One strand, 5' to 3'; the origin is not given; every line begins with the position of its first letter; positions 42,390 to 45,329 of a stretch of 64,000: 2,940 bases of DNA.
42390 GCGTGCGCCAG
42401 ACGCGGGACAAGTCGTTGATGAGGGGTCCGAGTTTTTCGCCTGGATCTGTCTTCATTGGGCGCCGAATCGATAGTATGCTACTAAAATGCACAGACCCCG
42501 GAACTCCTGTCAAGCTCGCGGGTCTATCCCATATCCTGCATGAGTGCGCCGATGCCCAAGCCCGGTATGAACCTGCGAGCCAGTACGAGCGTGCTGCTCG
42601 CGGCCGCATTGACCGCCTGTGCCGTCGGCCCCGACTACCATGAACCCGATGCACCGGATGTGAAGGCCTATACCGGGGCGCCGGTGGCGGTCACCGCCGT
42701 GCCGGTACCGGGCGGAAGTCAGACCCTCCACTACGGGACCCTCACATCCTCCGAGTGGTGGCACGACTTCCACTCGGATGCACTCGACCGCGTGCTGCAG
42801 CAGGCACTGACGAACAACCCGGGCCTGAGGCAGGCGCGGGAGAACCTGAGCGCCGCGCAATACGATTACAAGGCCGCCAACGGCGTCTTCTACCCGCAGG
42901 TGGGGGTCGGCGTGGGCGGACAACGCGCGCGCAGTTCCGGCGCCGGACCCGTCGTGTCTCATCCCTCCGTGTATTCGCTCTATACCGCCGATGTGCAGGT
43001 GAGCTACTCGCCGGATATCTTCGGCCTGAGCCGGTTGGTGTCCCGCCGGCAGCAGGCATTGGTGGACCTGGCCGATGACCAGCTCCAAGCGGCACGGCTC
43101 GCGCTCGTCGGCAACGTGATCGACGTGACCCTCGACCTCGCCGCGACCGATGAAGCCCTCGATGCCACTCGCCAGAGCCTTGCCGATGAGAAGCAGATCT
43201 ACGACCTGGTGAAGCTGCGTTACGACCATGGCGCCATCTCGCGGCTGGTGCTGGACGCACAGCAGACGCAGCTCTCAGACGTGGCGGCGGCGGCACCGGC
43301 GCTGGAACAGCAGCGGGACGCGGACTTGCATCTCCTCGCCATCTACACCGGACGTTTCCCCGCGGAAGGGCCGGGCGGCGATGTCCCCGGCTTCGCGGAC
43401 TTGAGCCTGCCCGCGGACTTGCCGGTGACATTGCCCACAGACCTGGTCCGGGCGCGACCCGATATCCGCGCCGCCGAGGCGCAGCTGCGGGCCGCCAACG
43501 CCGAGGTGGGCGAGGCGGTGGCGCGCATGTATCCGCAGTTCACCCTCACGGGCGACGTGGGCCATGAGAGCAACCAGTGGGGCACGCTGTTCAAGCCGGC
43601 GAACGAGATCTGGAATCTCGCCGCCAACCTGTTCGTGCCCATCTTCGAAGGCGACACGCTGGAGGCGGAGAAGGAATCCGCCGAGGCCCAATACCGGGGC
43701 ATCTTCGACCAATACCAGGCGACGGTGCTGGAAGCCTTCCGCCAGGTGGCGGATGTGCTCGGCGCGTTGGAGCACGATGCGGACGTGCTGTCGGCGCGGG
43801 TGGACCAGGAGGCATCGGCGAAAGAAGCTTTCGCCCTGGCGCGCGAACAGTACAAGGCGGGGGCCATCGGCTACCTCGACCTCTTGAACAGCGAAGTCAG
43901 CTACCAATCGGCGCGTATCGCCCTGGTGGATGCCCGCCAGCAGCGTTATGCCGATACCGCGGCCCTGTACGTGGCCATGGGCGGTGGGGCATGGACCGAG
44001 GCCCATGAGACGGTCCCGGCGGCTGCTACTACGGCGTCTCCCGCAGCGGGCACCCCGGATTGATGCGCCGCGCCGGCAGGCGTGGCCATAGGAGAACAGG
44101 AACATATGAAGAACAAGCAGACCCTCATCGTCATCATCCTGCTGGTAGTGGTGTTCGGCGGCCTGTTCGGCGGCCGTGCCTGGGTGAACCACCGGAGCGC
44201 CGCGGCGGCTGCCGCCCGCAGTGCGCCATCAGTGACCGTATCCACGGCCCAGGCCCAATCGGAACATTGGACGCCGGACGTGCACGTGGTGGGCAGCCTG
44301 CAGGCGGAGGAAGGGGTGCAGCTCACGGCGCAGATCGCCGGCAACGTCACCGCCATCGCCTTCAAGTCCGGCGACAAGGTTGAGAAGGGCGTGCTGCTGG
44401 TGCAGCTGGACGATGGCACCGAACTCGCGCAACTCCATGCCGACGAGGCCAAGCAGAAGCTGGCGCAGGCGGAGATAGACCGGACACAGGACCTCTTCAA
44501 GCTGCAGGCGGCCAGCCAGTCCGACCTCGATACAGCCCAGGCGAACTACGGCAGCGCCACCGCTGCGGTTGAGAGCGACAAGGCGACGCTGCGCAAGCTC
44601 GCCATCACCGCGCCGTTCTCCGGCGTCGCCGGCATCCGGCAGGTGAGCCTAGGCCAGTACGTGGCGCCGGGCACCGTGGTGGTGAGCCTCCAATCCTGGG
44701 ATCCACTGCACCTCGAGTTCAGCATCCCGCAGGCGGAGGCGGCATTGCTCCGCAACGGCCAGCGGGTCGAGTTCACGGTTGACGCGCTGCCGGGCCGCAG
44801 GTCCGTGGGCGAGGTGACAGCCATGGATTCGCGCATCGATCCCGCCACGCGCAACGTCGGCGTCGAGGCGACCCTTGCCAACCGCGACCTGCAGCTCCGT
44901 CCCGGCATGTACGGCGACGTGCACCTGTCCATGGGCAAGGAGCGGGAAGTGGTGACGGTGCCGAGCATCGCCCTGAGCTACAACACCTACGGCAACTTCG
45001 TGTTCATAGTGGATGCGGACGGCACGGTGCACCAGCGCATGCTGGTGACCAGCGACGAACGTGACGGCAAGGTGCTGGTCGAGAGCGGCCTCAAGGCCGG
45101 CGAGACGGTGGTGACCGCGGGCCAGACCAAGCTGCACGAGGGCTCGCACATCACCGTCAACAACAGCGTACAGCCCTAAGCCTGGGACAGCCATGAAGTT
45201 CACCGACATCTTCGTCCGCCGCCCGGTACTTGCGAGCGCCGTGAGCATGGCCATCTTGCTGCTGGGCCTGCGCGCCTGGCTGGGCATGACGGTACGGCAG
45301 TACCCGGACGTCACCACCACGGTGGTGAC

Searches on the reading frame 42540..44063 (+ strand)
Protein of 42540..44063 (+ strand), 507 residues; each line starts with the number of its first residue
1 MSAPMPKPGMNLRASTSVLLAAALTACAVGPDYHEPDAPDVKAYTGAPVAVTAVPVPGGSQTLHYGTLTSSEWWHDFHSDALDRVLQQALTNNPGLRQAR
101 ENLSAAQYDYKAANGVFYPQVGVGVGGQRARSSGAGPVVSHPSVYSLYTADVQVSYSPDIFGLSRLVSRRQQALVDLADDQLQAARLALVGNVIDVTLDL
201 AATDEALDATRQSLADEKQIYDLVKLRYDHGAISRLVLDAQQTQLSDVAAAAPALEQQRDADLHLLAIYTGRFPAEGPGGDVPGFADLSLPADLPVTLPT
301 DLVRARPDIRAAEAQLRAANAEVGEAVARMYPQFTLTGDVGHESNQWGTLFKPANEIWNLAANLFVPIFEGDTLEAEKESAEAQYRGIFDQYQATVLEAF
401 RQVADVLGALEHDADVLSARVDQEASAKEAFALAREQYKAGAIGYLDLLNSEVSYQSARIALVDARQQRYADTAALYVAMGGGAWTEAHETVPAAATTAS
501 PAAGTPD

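Call 52: search_protein_families(library=pfam, proteins=[window:42540-44063:+], max_evalue=0.00001)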
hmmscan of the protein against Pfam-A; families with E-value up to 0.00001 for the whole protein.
window:42540-44063:+ (507 aa): 1 family
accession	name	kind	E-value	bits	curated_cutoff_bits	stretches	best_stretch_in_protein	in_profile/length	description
PF02321.23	OEP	-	9.6e-51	172.7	22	2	304-481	10-187/187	Outer membrane efflux protein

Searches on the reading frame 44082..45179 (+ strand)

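Call 70: search_protein_families(library=pfam, proteins=[window:44082-45179:+], max_evalue=0.00001)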
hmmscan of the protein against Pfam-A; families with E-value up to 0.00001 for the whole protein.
window:44082-45179:+ (365 aa): 2 families
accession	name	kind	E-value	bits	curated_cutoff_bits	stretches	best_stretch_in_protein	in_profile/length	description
PF16576.10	HlyD_D23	-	5e-30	104.8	30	1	65-277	4-213/214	Barrel-sandwich domain of CusB or HlyD membrane-fusion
PF13437.12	HlyD_3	-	1.5e-17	64.7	22.2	1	175-275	2-106/106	HlyD family secretion protein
